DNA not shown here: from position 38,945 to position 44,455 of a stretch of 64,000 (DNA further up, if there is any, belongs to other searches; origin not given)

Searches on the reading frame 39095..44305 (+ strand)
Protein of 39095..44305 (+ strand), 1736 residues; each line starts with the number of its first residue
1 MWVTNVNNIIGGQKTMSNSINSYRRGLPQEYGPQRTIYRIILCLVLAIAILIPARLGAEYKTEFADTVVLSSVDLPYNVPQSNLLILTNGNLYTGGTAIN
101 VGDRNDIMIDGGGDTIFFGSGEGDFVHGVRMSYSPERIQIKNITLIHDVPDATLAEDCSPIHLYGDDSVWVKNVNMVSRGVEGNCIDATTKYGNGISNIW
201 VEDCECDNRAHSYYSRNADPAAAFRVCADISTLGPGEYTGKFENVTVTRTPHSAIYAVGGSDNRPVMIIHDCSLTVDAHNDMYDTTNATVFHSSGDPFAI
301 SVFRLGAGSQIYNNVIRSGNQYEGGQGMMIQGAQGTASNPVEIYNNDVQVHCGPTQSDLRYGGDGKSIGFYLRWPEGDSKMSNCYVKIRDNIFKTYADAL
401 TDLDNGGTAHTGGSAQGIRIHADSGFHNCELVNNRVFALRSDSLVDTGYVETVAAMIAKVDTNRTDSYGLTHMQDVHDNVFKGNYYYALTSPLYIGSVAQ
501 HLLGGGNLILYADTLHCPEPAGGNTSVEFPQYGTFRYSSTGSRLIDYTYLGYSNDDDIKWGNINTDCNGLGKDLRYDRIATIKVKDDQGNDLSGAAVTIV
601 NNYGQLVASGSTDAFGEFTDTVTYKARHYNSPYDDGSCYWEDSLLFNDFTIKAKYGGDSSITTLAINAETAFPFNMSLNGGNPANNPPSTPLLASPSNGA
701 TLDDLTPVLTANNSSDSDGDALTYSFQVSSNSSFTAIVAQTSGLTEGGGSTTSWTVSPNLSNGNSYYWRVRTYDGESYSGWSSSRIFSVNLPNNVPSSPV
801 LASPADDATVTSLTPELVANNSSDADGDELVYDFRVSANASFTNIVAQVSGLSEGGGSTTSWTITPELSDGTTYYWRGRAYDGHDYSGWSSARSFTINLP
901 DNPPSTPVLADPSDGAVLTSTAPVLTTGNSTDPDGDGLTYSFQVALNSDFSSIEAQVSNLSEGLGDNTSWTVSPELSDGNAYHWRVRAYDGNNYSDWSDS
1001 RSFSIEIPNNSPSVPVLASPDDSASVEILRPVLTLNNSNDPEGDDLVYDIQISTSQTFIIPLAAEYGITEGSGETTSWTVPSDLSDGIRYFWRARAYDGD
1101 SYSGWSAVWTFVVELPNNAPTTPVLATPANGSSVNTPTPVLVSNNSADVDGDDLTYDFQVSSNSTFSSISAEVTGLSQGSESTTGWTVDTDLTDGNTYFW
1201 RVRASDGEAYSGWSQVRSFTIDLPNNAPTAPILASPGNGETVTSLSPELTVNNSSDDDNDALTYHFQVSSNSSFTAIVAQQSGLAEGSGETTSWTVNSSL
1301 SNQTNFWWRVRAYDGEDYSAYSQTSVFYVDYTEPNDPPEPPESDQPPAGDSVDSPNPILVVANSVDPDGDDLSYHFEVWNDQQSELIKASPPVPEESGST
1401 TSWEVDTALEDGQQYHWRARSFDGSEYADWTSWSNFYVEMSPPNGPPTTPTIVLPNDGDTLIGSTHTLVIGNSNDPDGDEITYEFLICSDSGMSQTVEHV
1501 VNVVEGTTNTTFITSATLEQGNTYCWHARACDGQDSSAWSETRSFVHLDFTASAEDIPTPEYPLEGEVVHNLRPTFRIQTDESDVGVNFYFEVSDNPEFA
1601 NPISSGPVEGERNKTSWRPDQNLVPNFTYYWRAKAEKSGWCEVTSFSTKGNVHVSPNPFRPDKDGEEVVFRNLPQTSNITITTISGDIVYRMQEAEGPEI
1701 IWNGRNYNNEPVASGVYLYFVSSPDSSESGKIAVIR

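Call 39: search_protein_families(library=pfam, proteins=[window:39095-44305:+], max_evalue=1e-8)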
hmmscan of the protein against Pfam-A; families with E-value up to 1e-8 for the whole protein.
window:39095-44305:+ (1736 aa): 5 families
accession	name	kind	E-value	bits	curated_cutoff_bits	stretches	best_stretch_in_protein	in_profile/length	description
PF25788.1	Ig_Rha78A_N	-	9.5e-29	100.2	27.4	0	722-791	36-103/105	Rha78A-like, N-terminal immunoglobulin domain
PF16655.11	PhoD_N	-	1.9e-19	70.4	30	0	720-778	26-84/90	PhoD-like phosphatase, N-terminal domain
PF24489.1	Ig_J_second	-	7e-17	61.8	27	0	721-779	27-84/105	Tip attachment protein J second Ig-like domain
PF16656.11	Pur_ac_phosph_N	-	9.2e-11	42.6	30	0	1158-1220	32-92/93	Purple acid Phosphatase, N-terminal domain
PF21027.3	Sde0182_C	-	5.6e-09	36.9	27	0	1361-1416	6-60/83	Cellulose-binding protein Sde0182, C-terminal domain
